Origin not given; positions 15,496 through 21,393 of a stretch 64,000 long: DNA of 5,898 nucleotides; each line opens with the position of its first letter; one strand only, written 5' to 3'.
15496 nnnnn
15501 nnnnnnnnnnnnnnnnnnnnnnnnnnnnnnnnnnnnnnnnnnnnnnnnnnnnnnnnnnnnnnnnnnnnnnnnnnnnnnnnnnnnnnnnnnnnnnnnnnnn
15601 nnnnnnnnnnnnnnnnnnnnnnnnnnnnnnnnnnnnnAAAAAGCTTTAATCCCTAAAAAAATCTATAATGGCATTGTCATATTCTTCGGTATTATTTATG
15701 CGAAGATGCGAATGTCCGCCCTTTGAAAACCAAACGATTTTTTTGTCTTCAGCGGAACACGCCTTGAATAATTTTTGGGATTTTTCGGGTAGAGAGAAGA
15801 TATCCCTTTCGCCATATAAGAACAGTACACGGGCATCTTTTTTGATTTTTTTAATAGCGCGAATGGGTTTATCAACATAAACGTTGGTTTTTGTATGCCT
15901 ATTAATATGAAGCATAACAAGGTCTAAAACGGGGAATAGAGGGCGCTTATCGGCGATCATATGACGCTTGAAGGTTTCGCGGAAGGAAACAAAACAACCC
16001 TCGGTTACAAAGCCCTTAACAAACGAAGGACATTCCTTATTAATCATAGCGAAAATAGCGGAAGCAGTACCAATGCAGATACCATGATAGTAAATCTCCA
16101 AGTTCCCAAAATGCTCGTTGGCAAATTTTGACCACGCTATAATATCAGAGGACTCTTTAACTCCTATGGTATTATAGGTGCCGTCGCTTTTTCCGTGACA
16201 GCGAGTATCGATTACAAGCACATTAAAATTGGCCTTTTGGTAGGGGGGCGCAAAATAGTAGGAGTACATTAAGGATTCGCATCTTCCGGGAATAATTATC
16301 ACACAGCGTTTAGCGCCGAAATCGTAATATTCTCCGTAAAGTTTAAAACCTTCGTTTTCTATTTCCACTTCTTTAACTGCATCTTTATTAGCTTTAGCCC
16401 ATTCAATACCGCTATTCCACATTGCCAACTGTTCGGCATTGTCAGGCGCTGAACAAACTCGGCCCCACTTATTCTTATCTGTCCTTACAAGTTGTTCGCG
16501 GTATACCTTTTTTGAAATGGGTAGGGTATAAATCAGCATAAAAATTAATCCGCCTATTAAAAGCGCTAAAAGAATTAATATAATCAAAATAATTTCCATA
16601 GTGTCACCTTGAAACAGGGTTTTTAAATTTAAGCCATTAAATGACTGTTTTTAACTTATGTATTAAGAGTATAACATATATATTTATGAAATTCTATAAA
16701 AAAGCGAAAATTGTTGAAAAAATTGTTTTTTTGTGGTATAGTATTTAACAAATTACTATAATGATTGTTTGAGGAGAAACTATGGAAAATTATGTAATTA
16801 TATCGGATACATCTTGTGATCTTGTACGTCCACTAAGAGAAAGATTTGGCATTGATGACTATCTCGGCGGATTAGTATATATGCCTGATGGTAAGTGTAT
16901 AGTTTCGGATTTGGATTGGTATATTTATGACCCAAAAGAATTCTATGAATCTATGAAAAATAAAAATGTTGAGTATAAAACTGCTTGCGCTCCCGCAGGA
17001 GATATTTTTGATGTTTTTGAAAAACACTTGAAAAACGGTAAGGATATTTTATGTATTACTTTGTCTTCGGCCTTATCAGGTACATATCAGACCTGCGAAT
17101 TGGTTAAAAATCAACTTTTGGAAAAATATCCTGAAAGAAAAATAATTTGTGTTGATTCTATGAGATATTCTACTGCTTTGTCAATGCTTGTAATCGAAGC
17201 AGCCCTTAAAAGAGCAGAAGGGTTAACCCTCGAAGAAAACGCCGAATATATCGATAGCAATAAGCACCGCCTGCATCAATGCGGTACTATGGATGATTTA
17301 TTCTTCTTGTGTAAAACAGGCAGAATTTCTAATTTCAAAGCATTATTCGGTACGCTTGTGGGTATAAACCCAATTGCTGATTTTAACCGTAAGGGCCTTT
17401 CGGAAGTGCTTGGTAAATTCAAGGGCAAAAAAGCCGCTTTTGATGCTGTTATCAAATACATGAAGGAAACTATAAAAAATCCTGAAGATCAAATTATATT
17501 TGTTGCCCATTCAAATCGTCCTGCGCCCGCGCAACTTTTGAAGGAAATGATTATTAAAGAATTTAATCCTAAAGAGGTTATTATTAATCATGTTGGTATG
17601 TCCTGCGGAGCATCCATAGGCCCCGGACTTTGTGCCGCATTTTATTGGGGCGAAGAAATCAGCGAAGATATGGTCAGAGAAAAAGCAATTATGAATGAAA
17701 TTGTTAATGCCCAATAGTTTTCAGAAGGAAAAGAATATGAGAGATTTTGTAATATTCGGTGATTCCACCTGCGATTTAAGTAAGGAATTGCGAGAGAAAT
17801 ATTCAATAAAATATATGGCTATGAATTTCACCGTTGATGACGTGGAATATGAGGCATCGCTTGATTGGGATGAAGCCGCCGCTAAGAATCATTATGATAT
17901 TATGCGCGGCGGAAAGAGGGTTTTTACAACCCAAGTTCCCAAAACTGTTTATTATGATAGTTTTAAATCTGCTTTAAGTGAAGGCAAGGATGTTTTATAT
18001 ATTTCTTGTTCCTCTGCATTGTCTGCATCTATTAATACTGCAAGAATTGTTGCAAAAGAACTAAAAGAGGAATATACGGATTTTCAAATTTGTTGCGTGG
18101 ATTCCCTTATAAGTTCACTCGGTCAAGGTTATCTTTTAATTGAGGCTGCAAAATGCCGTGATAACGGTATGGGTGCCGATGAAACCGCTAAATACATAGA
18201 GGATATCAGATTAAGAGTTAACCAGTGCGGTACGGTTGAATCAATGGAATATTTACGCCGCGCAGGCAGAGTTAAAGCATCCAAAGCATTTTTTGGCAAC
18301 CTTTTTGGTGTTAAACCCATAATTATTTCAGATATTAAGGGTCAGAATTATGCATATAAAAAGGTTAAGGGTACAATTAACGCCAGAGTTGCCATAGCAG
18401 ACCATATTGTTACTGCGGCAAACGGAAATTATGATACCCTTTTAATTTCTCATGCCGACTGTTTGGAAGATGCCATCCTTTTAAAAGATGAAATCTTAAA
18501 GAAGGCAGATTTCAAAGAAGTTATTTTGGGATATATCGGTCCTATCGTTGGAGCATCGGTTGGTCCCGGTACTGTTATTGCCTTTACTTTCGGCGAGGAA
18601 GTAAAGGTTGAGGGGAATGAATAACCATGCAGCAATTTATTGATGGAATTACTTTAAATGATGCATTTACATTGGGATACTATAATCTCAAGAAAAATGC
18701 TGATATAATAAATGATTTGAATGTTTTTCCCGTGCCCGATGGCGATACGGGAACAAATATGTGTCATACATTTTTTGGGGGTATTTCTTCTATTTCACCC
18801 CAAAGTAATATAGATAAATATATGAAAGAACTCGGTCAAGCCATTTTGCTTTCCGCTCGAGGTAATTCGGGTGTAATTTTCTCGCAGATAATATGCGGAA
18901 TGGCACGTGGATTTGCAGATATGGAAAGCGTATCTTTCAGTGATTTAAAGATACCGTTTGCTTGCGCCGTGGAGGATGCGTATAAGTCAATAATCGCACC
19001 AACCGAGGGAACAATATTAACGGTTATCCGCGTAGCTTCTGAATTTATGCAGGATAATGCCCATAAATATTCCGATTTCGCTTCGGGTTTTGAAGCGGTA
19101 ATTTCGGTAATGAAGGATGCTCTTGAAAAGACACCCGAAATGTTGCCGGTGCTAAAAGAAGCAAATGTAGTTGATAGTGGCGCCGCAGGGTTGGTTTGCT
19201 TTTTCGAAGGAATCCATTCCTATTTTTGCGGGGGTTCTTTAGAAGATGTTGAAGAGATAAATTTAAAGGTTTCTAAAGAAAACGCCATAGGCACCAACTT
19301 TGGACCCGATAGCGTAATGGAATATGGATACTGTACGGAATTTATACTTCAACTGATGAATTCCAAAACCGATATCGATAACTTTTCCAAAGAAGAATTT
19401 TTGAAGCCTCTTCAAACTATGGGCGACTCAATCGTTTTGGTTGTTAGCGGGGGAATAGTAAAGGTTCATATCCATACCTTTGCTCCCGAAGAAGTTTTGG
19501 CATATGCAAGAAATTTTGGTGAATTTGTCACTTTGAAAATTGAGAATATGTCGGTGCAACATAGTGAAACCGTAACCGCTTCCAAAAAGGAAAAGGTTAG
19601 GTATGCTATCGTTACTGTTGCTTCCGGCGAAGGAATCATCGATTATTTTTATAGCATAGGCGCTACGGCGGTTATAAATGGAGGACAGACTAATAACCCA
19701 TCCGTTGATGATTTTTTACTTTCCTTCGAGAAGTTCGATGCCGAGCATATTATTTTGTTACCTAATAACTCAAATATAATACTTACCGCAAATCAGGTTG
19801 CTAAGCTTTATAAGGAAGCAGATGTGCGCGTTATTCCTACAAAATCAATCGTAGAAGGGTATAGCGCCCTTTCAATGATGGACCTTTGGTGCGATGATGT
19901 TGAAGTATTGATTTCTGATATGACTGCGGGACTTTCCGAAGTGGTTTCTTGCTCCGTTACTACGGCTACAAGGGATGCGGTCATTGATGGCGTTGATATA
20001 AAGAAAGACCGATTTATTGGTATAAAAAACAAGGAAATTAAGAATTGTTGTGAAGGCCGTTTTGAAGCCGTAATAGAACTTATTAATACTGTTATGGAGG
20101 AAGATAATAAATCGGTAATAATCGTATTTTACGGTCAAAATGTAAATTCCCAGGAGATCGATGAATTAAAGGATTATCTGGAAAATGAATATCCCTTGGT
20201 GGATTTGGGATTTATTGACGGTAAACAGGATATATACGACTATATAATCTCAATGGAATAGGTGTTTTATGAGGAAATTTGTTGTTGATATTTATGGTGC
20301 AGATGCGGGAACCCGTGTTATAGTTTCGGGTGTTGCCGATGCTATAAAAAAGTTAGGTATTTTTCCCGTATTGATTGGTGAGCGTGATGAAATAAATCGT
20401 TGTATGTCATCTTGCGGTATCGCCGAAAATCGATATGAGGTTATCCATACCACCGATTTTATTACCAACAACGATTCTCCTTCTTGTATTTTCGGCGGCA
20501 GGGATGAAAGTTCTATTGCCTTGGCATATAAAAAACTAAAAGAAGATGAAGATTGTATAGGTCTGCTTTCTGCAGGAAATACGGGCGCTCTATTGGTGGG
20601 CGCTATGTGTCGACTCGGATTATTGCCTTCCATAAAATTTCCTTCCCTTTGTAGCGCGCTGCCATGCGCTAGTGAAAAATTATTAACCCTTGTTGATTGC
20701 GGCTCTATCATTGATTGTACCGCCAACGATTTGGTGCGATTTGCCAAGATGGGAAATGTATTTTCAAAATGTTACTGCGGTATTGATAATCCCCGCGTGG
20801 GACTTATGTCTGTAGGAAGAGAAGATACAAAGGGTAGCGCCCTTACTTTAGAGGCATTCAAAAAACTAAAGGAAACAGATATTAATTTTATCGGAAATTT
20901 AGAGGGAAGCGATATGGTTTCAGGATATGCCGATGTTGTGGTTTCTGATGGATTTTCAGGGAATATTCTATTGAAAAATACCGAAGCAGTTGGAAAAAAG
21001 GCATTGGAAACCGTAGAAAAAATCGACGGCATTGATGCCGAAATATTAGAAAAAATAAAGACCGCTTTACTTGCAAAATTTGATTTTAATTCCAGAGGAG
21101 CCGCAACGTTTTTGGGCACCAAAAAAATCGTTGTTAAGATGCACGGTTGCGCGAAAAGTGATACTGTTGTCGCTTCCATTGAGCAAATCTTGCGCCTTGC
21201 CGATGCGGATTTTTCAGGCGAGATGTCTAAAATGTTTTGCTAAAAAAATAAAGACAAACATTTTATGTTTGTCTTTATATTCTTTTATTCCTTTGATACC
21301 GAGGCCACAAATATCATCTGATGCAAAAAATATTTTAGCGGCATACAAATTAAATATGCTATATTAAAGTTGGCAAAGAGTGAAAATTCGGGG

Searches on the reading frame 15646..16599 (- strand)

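Call 13: search_protein_families(library=pfam, proteins=[window:15646-16599:-], max_evalue=0.001)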
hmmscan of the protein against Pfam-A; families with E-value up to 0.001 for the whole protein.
window:15646-16599:- (317 aa): 2 families
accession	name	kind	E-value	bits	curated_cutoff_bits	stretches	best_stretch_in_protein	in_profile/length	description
PF12146.15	Hydrolase_4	-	6.7e-12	45.7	27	2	97-227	4-132/239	Serine aminopeptidase, S33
PF00561.26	Abhydrolase_1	-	3.5e-07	30.6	25.8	1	100-202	3-102/245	alpha/beta hydrolase fold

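Call 33: search_protein_families(library=ncbifam, proteins=[window:15646-16599:-], max_evalue=0.00001)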
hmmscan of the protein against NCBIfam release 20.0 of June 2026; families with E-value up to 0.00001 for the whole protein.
window:15646-16599:- (317 aa): 0 families

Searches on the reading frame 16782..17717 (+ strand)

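Call 13: search_protein_families(library=pfam, proteins=[window:16782-17717:+], max_evalue=0.001)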
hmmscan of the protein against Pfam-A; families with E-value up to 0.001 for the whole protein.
window:16782-17717:+ (311 aa): 1 family
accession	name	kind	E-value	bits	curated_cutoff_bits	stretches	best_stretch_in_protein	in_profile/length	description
PF02645.21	DegV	-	2.9e-50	171.6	27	1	5-288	3-277/280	Uncharacterised protein, DegV family COG1307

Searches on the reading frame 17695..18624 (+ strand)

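Call 13: search_protein_families(library=pfam, proteins=[window:17695-18624:+], max_evalue=0.001)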
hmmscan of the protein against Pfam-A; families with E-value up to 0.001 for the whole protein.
window:17695-18624:+ (309 aa): 1 family
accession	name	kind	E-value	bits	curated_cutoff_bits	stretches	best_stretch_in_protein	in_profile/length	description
PF02645.21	DegV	-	2.4e-50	171.9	27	1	18-294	2-273/280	Uncharacterised protein, DegV family COG1307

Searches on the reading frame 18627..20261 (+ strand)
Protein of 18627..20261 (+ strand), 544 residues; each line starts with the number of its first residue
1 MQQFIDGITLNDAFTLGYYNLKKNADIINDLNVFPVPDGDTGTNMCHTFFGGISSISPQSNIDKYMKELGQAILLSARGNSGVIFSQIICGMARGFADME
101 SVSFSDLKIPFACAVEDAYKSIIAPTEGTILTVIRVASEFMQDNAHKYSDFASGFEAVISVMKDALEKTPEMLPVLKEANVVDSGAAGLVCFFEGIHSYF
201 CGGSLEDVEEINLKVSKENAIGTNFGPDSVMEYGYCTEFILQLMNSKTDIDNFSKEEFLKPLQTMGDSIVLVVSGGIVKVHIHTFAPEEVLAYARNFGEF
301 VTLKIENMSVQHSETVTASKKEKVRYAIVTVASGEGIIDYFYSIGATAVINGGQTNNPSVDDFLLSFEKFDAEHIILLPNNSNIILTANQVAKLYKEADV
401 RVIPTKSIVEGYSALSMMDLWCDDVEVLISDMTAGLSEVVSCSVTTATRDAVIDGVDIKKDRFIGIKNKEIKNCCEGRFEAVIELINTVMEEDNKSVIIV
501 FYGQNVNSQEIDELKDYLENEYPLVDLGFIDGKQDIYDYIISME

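Call 13: search_protein_families(library=pfam, proteins=[window:18627-20261:+], max_evalue=0.001)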
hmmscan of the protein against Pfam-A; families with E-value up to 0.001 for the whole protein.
window:18627-20261:+ (544 aa): 3 families
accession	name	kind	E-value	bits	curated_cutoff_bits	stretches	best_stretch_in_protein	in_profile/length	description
PF13684.11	FakA-like_C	-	6.7e-63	212.4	23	1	327-544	1-216/216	Fatty acid kinase subunit A-like, C-terminal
PF02734.22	Dak2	-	3.1e-35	122.1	27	1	35-197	1-173/174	DAK2 domain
PF21645.3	FakA-like_M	-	8.9e-25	86.8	24.9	1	232-314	1-79/80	Fatty acid kinase subunit A-like, middle domain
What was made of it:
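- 18627..20261 (+): FakA, the fatty-acid kinase catalytic subunit (544 aa). Pfam Dak2, FakA-like_M and FakA-like_C (call 13).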

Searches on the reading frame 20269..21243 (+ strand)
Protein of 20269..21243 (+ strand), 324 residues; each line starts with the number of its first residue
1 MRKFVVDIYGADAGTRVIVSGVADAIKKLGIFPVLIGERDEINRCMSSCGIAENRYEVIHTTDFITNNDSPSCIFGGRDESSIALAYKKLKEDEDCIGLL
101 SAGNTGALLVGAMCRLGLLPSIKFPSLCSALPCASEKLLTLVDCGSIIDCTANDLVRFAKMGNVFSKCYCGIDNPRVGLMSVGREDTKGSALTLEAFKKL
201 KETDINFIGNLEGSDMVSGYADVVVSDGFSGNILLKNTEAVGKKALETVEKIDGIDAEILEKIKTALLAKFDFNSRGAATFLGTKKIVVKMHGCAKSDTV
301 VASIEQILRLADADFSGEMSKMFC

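Call 13: search_protein_families(library=pfam, proteins=[window:20269-21243:+], max_evalue=0.001)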
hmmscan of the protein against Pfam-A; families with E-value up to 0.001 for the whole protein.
window:20269-21243:+ (324 aa): 1 family
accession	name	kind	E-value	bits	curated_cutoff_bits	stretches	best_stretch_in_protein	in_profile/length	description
PF02504.20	FA_synthesis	-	7.8e-71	239.2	29.1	1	3-315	2-321/324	Fatty acid synthesis protein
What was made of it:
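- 20269..21243 (+): PlsX, the acyl-phosphate:ACP transacylase (324 aa). Pfam FA_synthesis 239.2 bits (call 13).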
